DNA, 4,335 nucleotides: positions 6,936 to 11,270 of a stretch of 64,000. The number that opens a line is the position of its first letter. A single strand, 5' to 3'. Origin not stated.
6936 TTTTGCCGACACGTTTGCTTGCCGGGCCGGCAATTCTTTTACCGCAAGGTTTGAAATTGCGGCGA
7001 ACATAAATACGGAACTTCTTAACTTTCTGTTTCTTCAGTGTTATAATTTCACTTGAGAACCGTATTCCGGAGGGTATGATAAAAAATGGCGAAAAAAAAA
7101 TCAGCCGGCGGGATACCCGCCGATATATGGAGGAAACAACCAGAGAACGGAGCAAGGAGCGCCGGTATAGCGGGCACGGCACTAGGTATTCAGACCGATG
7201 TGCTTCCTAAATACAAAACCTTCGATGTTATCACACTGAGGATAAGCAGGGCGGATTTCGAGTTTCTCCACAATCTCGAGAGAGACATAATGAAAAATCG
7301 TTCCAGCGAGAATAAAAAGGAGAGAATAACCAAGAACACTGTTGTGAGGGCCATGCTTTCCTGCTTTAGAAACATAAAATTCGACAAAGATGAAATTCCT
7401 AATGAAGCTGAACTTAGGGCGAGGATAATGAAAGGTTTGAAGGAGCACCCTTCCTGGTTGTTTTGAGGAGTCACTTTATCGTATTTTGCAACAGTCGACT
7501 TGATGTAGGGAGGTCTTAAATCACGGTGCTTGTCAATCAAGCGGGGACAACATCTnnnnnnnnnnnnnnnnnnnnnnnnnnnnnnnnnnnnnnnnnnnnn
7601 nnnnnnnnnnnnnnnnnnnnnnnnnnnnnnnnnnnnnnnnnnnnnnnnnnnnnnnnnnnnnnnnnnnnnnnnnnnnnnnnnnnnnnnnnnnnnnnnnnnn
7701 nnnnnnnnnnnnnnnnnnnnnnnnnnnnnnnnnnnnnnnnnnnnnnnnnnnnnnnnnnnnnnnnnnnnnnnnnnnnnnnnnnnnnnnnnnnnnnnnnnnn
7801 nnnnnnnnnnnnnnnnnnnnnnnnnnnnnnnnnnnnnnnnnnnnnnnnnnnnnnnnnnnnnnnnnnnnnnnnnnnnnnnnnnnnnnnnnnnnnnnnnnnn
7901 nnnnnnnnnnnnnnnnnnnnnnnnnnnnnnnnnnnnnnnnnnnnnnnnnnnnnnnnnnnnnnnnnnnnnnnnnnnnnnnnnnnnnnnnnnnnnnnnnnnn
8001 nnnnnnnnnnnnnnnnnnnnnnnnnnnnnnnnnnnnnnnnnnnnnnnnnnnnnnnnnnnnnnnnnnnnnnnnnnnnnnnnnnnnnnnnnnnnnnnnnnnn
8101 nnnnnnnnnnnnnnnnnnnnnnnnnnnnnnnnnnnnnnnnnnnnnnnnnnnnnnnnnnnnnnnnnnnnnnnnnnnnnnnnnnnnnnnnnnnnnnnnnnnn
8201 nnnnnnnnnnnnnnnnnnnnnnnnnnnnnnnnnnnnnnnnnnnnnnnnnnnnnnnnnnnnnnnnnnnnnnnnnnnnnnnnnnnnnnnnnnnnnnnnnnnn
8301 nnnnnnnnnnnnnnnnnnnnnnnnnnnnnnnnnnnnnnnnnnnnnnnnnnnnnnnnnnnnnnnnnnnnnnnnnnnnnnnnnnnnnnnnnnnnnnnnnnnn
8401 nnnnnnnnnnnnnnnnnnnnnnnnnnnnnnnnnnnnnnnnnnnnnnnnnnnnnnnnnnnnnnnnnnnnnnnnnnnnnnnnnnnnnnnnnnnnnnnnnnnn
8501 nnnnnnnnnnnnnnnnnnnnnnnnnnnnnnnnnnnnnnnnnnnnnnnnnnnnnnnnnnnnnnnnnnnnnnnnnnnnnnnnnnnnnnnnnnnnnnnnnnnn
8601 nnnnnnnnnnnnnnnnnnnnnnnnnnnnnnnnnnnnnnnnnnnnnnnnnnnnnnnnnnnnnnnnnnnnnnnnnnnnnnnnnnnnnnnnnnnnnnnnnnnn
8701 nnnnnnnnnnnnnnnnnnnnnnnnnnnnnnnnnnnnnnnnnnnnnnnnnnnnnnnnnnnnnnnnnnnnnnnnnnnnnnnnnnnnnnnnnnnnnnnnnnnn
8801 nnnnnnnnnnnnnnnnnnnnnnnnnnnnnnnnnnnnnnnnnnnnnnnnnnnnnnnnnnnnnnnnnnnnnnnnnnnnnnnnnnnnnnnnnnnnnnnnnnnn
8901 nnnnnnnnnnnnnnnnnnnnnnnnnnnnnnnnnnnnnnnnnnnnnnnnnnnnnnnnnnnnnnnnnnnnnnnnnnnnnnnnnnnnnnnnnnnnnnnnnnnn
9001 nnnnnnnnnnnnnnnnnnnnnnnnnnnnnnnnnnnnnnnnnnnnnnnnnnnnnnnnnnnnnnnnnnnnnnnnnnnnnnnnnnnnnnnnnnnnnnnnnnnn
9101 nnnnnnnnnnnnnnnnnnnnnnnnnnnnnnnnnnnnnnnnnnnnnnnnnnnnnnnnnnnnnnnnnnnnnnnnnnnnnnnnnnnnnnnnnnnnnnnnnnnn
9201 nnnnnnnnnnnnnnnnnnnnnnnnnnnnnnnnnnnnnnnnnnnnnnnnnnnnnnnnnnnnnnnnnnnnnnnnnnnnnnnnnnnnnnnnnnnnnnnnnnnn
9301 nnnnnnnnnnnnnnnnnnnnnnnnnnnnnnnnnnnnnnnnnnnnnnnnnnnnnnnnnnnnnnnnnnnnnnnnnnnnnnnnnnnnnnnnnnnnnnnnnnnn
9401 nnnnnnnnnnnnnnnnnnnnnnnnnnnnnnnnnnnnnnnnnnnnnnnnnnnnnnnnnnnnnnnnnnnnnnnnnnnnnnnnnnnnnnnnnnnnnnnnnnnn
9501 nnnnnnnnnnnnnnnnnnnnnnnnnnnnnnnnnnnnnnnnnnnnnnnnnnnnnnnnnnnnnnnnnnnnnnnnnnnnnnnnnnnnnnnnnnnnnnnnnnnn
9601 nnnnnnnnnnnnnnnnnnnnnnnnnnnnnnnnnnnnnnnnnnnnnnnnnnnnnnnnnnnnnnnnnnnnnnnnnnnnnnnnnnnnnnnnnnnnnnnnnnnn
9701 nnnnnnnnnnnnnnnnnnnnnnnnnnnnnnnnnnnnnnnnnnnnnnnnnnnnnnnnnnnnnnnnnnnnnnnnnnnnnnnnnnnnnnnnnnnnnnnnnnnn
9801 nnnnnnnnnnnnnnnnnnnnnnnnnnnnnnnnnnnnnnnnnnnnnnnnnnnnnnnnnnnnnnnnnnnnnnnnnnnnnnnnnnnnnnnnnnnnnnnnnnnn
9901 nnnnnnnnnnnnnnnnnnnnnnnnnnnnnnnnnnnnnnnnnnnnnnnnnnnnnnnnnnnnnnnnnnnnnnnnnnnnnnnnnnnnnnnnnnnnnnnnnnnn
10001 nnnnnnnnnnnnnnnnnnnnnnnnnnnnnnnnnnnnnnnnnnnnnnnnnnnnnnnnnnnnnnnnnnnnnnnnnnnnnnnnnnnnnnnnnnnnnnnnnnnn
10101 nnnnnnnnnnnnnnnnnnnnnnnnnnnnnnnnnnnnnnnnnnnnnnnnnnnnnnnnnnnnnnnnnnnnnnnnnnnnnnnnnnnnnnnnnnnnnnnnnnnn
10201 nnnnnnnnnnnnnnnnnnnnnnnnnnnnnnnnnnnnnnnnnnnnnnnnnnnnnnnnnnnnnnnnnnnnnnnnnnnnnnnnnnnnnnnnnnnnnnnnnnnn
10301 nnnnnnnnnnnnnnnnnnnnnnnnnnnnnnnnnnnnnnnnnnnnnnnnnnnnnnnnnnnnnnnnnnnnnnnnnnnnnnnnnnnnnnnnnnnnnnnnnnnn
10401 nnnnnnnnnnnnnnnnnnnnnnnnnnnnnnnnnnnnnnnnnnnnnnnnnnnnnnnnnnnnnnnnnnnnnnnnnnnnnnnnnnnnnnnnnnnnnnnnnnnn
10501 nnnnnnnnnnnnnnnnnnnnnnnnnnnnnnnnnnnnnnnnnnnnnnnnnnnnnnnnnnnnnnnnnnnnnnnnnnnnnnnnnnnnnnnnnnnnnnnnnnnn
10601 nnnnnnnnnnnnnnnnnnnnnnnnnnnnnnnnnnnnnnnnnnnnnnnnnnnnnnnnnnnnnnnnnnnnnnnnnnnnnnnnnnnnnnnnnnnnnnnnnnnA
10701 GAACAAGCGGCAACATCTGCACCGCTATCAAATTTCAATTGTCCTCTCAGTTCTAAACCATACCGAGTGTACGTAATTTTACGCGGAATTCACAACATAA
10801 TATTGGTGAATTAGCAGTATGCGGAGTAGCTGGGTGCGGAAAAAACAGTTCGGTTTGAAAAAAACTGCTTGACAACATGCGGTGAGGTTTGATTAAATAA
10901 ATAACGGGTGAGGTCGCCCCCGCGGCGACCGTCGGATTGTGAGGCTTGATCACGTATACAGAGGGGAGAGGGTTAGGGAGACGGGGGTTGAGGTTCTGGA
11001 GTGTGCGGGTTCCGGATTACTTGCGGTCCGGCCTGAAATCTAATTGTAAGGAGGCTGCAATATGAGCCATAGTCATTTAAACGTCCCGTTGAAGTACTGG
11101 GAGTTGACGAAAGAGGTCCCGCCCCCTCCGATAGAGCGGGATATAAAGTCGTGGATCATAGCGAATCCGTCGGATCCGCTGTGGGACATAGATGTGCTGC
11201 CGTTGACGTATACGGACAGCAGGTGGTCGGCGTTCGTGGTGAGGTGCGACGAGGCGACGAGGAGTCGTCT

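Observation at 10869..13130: Tandem GC-rich acetoacetate-decarboxylase-family paralogues behind a structured G-rich leader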

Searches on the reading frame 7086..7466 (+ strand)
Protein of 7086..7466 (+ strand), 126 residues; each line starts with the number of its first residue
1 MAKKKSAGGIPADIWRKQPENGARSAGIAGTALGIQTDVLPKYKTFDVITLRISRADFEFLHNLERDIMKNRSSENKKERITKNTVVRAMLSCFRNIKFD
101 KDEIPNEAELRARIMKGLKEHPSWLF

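Call 27: search_protein_families(library=pfam, proteins=[window:7086-7466:+], max_evalue=0.001)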
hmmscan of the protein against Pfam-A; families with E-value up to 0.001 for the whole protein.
window:7086-7466:+ (126 aa): 0 families

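Call 68: search_protein_families(library=ncbifam, proteins=[window:7086-7466:+], max_evalue=0.00001)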
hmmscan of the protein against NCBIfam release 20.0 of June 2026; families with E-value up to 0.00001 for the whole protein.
window:7086-7466:+ (126 aa): 0 families
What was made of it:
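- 7086..7466 (+): Small conserved protein 'c8' (126 aa, no known family), which lies directly upstream of the pair in relatives. No Pfam or NCBIfam hit (calls 27, 68).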

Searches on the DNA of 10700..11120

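Call 8: search_rna_families(source=window, start=10700, end=11120, threshold=evalue, max_evalue=10)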
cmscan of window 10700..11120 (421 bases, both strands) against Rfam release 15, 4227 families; matches with E-value up to 10: 0.
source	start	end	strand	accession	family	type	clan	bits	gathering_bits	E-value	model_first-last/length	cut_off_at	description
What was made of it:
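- No Rfam match even at E = 10 (call 8).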
